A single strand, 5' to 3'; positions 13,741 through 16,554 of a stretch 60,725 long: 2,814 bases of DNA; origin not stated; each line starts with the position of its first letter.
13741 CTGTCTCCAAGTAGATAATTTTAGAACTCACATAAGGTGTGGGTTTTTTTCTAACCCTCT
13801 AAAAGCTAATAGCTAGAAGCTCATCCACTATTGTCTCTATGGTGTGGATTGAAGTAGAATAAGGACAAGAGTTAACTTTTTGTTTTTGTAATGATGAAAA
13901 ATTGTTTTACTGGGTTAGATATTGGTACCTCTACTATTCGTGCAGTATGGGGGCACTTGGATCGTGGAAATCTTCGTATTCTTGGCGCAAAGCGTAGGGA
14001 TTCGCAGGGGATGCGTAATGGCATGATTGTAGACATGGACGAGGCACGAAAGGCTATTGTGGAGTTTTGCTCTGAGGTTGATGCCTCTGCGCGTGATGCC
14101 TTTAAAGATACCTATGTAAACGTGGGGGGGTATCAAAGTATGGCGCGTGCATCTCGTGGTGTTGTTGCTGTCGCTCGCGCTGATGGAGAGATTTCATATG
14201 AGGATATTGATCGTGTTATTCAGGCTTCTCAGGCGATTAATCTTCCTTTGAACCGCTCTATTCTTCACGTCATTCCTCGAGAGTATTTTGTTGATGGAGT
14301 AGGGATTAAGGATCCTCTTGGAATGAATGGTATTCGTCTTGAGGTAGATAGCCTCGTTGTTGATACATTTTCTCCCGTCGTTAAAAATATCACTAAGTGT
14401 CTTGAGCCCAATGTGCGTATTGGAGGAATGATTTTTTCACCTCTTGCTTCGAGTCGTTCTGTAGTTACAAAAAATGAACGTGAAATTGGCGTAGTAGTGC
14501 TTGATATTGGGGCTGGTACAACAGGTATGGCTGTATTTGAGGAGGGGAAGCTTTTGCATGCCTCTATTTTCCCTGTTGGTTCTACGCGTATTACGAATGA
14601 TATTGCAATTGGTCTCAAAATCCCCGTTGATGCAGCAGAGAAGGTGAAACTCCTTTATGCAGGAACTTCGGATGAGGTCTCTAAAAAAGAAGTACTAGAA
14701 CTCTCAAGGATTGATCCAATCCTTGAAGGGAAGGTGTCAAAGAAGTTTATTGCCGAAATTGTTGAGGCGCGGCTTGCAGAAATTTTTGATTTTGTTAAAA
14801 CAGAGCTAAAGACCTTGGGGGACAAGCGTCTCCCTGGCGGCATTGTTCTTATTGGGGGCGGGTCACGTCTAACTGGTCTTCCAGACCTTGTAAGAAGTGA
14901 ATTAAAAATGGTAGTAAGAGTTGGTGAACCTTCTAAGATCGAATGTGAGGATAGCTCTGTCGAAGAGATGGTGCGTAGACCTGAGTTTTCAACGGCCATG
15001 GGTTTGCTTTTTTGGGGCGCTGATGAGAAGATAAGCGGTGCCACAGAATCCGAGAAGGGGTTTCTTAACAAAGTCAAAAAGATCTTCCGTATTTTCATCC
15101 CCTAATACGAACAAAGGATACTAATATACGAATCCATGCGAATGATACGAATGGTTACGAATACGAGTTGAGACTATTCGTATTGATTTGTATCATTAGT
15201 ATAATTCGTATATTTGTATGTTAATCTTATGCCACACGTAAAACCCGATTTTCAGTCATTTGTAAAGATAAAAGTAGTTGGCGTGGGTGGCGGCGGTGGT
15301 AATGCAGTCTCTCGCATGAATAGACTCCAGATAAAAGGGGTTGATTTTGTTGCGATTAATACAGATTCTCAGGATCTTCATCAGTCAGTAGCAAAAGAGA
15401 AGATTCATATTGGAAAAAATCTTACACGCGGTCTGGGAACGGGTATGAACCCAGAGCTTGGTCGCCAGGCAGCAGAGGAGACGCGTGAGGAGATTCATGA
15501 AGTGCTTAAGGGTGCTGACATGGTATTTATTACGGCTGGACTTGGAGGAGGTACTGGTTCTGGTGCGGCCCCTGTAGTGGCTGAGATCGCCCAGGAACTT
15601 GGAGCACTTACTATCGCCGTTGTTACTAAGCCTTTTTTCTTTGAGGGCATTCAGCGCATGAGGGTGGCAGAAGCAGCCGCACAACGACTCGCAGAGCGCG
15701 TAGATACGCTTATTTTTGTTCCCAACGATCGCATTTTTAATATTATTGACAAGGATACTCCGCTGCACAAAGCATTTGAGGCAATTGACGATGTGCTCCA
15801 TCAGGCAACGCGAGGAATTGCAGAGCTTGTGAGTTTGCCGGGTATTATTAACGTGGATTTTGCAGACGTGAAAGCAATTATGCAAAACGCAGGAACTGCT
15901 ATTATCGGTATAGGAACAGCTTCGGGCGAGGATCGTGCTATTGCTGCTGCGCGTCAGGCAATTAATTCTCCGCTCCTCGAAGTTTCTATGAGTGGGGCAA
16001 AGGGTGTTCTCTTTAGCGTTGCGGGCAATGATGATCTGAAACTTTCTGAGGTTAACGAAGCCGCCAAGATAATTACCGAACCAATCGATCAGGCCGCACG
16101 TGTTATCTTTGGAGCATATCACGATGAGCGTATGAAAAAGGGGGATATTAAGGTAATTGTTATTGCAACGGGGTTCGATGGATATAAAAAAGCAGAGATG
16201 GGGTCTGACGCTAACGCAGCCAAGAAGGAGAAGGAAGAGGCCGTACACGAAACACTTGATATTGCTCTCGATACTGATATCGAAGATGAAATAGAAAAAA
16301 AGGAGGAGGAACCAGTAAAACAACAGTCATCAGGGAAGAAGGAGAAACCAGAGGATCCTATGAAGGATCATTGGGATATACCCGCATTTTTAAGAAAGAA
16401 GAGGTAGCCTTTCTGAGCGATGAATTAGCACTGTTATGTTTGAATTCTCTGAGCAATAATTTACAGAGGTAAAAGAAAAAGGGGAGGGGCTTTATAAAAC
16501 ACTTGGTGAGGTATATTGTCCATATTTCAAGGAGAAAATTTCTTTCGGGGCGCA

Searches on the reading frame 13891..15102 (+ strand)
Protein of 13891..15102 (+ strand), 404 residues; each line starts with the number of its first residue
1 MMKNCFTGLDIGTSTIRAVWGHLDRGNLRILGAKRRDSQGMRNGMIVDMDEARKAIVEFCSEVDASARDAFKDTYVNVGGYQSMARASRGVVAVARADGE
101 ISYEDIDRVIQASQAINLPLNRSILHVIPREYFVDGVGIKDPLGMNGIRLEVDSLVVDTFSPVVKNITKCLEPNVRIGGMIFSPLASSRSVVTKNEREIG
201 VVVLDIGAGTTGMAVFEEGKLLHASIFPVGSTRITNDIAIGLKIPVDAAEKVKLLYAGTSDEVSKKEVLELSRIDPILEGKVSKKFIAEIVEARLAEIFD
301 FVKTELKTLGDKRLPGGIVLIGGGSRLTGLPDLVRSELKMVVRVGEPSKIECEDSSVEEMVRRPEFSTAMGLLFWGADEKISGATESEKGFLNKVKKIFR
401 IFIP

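Call 74: search_protein_families(library=pfam, proteins=[window:13891-15102:+], max_evalue=0.001)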
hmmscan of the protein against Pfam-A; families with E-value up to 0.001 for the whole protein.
window:13891-15102:+ (404 aa): 5 families
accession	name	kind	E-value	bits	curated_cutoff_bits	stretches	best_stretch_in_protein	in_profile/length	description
PF14450.12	FtsA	-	1.7e-31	109.7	31.8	1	202-371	1-127/127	Cell division protein FtsA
PF02491.25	SHS2_FTSA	-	1.7e-22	80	25.4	1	87-157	8-78/79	SHS2 domain inserted in FTSA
PF06723.19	MreB_Mbl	-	3.3e-10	39.8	27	1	199-347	145-306/327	MreB/Mbl protein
PF11104.14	PilM_2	-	1.2e-07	31.4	27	0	193-254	174-235/340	Type IV pilus assembly protein PilM;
PF06277.17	EutA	-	2.6e-07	30.3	27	1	195-312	139-253/475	Ethanolamine utilisation protein EutA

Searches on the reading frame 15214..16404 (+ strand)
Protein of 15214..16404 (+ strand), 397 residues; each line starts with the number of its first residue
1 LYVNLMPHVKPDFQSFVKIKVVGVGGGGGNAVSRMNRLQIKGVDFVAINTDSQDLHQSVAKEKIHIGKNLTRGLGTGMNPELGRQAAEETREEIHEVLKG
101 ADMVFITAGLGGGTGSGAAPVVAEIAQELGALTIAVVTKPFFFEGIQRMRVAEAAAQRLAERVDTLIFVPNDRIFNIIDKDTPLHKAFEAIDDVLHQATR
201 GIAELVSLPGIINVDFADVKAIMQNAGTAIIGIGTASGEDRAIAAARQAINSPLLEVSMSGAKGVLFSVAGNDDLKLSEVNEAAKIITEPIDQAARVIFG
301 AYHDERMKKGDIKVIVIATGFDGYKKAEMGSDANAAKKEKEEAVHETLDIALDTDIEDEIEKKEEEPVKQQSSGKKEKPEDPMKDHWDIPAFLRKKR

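Call 74: search_protein_families(library=pfam, proteins=[window:15214-16404:+], max_evalue=0.001)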
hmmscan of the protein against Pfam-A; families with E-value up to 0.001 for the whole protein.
window:15214-16404:+ (397 aa): 3 families
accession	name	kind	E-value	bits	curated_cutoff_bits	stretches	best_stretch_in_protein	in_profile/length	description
PF00091.31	Tubulin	-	1.6e-49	169.2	33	1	18-179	1-190/190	Tubulin/FtsZ family, GTPase domain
PF12327.13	FtsZ_C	-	5.1e-31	107.3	27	1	227-322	1-95/95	FtsZ family, C-terminal domain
PF13809.12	Tubulin_2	-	0.00011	22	27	0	21-64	2-55/356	Tubulin like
